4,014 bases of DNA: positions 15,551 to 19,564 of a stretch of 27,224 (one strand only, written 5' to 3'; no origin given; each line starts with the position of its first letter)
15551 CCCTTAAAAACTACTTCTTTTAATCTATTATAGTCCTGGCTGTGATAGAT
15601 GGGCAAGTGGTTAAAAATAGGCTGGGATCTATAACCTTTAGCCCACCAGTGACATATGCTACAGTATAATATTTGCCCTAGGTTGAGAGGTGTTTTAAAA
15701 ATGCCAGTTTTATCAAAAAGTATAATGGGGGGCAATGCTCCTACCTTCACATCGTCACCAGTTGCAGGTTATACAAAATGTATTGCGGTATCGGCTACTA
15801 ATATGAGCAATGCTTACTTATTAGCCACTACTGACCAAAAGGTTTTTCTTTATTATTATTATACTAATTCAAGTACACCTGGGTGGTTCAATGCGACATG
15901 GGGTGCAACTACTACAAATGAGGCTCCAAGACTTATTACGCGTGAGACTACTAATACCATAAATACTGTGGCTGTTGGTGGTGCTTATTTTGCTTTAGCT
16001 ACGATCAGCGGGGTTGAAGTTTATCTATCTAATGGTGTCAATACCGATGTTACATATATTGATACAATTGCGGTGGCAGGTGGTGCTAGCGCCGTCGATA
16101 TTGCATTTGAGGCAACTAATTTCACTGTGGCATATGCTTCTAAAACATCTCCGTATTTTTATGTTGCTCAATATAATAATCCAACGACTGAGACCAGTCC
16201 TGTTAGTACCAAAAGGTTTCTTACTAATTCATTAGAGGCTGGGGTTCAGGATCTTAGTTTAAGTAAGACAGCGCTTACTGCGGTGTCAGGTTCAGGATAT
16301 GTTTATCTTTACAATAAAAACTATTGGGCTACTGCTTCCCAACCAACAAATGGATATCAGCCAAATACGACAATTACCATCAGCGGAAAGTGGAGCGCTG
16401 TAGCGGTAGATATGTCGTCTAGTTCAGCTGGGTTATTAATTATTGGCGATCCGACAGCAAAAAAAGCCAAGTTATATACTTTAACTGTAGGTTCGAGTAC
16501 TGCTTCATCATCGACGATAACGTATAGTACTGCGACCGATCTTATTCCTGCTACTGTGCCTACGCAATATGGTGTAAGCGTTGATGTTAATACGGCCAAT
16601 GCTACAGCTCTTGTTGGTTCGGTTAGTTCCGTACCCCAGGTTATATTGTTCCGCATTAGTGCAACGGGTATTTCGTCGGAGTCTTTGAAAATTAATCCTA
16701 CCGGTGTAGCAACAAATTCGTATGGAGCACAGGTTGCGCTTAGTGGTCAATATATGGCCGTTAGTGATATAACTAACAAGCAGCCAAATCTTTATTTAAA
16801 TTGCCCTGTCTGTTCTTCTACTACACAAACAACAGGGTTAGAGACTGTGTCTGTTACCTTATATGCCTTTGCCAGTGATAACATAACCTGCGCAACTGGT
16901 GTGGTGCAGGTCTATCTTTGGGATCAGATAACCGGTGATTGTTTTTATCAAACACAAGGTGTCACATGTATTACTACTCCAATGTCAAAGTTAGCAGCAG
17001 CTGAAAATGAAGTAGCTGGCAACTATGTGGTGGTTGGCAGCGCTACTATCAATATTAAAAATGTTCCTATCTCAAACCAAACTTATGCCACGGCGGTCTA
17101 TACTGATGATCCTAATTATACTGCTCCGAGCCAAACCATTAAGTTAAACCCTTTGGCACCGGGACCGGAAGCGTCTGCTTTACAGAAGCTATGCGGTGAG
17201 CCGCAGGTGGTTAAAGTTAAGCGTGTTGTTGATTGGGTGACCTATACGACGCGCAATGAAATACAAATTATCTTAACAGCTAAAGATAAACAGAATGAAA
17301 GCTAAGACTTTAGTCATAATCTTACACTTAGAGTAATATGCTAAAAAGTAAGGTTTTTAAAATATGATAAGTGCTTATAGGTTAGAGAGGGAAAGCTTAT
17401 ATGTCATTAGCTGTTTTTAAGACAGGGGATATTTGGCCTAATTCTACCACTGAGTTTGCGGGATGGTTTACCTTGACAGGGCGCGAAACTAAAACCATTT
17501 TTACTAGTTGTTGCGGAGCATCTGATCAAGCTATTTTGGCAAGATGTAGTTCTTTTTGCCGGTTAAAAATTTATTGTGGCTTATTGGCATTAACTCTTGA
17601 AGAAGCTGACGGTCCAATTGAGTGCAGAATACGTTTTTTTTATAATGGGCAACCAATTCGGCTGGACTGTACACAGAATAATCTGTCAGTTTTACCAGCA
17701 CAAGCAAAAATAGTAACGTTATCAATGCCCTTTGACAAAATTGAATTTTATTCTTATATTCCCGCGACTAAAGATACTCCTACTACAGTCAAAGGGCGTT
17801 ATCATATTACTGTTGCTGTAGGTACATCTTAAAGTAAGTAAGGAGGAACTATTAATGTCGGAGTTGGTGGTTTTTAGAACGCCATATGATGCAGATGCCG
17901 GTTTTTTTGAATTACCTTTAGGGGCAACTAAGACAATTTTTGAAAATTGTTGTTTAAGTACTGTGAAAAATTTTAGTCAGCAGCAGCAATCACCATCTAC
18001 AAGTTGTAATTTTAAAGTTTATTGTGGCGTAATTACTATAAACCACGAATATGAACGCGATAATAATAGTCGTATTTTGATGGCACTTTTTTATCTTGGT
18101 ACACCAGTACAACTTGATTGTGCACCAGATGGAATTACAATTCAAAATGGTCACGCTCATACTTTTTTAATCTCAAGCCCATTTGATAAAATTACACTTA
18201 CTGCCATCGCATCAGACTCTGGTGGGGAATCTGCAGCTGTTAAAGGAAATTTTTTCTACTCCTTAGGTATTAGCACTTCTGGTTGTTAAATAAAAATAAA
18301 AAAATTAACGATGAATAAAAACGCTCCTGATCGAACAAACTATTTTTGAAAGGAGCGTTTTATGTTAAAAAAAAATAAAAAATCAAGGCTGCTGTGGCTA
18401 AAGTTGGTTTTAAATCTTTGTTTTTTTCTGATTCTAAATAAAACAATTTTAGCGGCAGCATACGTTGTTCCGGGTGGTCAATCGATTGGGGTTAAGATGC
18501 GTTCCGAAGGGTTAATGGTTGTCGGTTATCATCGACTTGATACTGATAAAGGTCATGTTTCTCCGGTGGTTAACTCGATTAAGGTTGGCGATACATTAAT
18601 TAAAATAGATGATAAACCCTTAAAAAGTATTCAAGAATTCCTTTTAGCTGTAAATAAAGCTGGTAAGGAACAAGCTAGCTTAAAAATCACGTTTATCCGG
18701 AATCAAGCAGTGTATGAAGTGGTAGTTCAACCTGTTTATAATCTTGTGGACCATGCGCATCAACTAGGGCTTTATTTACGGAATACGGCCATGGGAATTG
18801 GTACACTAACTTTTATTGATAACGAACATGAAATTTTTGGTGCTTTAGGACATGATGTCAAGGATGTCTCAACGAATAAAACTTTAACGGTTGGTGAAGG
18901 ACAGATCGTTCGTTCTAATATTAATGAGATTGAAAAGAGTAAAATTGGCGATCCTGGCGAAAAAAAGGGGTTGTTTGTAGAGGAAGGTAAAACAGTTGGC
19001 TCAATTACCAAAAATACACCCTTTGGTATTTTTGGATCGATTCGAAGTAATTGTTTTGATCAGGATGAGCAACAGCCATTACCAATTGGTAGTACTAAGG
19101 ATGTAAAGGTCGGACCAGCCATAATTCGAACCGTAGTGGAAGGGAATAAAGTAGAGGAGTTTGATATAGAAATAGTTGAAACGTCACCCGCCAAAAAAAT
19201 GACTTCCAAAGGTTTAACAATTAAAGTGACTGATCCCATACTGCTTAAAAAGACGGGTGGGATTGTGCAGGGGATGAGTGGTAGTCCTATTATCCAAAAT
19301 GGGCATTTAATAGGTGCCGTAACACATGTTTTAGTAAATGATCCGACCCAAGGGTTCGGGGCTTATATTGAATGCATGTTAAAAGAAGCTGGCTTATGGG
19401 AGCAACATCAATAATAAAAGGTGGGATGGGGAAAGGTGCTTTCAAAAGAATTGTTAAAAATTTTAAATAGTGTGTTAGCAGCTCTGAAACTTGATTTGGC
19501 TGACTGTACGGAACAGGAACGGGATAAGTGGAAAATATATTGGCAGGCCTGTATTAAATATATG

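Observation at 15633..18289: Candidate undescribed endospore appendage system: sigmaK operon with a propeller/Ig adhesin and two Ena-like subunits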

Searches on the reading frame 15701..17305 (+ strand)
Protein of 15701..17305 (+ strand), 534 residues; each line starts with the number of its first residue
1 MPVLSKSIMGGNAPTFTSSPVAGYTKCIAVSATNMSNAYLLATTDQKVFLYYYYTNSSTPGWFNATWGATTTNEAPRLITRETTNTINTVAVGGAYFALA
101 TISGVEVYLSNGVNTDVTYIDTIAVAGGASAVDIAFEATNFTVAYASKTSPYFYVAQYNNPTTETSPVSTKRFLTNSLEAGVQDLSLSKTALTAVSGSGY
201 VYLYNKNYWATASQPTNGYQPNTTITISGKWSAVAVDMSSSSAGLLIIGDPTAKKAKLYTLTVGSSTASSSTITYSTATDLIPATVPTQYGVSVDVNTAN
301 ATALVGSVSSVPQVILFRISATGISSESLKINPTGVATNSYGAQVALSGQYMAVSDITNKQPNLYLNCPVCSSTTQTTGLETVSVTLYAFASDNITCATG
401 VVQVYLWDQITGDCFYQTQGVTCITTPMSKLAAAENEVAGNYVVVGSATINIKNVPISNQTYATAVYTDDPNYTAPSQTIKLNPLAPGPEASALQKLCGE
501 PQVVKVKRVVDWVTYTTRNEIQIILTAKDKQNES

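Call 4: search_protein_families(library=pfam, proteins=[window:15701-17305:+], max_evalue=1)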
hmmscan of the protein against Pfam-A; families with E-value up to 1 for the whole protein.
window:15701-17305:+ (534 aa): 0 families

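Call 6: search_protein_families(library=ncbifam, proteins=[window:15701-17305:+], max_evalue=0.1)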
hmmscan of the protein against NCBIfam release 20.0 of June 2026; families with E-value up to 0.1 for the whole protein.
window:15701-17305:+ (534 aa): 0 families

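Call 23: find_homologous_proteins(query=window:15701-17305:+, max_evalue=0.01)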
Query window:15701-17305:+ (534 aa): 1 proteins with E <= 0.01 among 8000 candidates.
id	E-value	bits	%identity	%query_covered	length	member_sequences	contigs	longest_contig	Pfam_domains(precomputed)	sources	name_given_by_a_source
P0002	0.0e+0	1141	100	100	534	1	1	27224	-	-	-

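Call 68: predict_structure(protein=window:15701-17305:+)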
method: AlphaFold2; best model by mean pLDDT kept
length: 534 residues; sequences in the alignment: 1
mean_pLDDT: 33.9   pTM: 0.24
mean pLDDT of the five models: 33.9, 27.0, 26.3, 25.2, 25.0
residues with pLDDT >= 90: 0; 70-90: 0; 50-70: 2; < 50: 532
segments of 3 or more residues with pLDDT < 50: 1-405, 407-414, 416-534
pLDDT, mean of each block of 10 residues (from residue 1): 26 31 35 35 38 37 35 35 36 30 31 31 34 39 38 38 38 34 28 31 37 34 33 38 36 34 31 31 24 26 26 28 32 32 29 33 42 37 38 36 44 42 37 29 34 33 34 41 33 31 30 34 37 35
secondary structure, 60 per line:
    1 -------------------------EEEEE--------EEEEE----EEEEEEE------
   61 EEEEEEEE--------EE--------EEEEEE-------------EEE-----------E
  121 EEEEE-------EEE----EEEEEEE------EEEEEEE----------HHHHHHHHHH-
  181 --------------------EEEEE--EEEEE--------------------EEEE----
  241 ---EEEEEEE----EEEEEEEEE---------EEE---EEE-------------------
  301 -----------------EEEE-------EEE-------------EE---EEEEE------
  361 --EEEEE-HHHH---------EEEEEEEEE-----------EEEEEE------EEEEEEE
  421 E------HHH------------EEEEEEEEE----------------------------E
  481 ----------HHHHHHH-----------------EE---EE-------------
elements in order: E26-30 E39-43 E48-54 E61-68 E87-92 E106-108 E120-125 E133-135 E140-146 E153-159 H170-179 E201-205 E208-212 E233-236 E244-250 E255-263 E273-275 E279-281 E318-321 E329-331 E350-354 E363-367 H369-372 E382-390 E402-407 E414-421 E443-451 H491-497

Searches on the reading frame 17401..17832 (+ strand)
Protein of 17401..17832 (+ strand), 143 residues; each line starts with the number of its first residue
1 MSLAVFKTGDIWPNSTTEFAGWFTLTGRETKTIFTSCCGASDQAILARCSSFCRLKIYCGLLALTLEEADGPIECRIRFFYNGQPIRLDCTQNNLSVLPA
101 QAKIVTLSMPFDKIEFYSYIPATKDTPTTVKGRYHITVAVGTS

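Call 4: search_protein_families(library=pfam, proteins=[window:17401-17832:+], max_evalue=1)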
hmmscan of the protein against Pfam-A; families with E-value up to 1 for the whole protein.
window:17401-17832:+ (143 aa): 0 families

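Call 6: search_protein_families(library=ncbifam, proteins=[window:17401-17832:+], max_evalue=0.1)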
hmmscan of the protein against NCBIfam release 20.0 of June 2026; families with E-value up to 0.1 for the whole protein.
window:17401-17832:+ (143 aa): 0 families

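Call 9: find_homologous_proteins(query=window:17401-17832:+, max_evalue=0.01)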
Query window:17401-17832:+ (143 aa): 1 proteins with E <= 0.01 among 22 candidates.
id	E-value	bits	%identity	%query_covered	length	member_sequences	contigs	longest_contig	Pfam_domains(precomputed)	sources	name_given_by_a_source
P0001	1.1e-92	326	100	100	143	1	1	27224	-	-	-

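Call 55: find_related_loci(query=window:17401-17832:+, collection=genome_contigs, flank=3000)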
Query window:17401-17832:+ (143 aa) in genome_contigs; peptide patterns used: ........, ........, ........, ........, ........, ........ (x = any residue, [..] = any of these).
130 stretches matched a pattern, but none encodes a relative of the query by tblastn (E <= 1e-3).

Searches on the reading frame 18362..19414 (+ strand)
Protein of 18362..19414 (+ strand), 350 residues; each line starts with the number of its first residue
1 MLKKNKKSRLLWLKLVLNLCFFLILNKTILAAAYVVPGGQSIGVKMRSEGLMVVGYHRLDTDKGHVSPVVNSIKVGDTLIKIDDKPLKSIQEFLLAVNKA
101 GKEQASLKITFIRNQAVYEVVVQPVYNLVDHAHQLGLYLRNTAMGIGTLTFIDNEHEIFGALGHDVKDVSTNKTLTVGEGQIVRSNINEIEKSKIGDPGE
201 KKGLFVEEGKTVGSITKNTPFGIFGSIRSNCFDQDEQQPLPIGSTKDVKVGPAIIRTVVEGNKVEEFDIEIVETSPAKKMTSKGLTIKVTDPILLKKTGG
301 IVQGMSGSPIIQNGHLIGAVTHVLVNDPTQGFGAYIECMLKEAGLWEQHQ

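Call 4: search_protein_families(library=pfam, proteins=[window:18362-19414:+], max_evalue=1)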
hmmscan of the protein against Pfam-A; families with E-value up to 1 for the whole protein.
window:18362-19414:+ (350 aa): 7 families
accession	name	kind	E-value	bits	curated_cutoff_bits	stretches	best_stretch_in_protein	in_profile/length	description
PF05580.18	Peptidase_S55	-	3.2e-78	263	25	1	133-340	3-210/210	SpoIVB peptidase S55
PF13180.12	PDZ_2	-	3.1e-05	24.6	27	1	67-121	23-77/80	PDZ domain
PF17820.7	PDZ_6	-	0.033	14.4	27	1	73-109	16-52/54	PDZ domain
PF00595.29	PDZ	-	0.087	13.6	23.2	1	71-109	40-80/81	PDZ domain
PF17816.7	PDZ_4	-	0.14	12.9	23.1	1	70-102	28-60/114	PDZ domain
PF21640.2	LytM_N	-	0.15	12.7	27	0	109-150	13-54/88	LytM, N-terminal domain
PF21482.3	KH_GLD-3_2nd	-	0.2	12.4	27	1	244-281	8-45/69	GLD-3 2nd KH domain (aka KH3)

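Call 6: search_protein_families(library=ncbifam, proteins=[window:18362-19414:+], max_evalue=0.1)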
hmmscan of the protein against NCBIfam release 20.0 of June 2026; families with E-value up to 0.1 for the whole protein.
window:18362-19414:+ (350 aa): 2 families
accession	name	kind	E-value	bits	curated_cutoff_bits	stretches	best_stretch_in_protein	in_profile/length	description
TIGR02860.1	spore_IV_B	equivalog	3.4e-116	388.5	305.25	1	27-344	83-400/402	SpoIVB peptidase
TIGR00054.1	TIGR00054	equivalog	0.01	14.7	147.55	1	73-126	220-271/421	RIP metalloprotease RseP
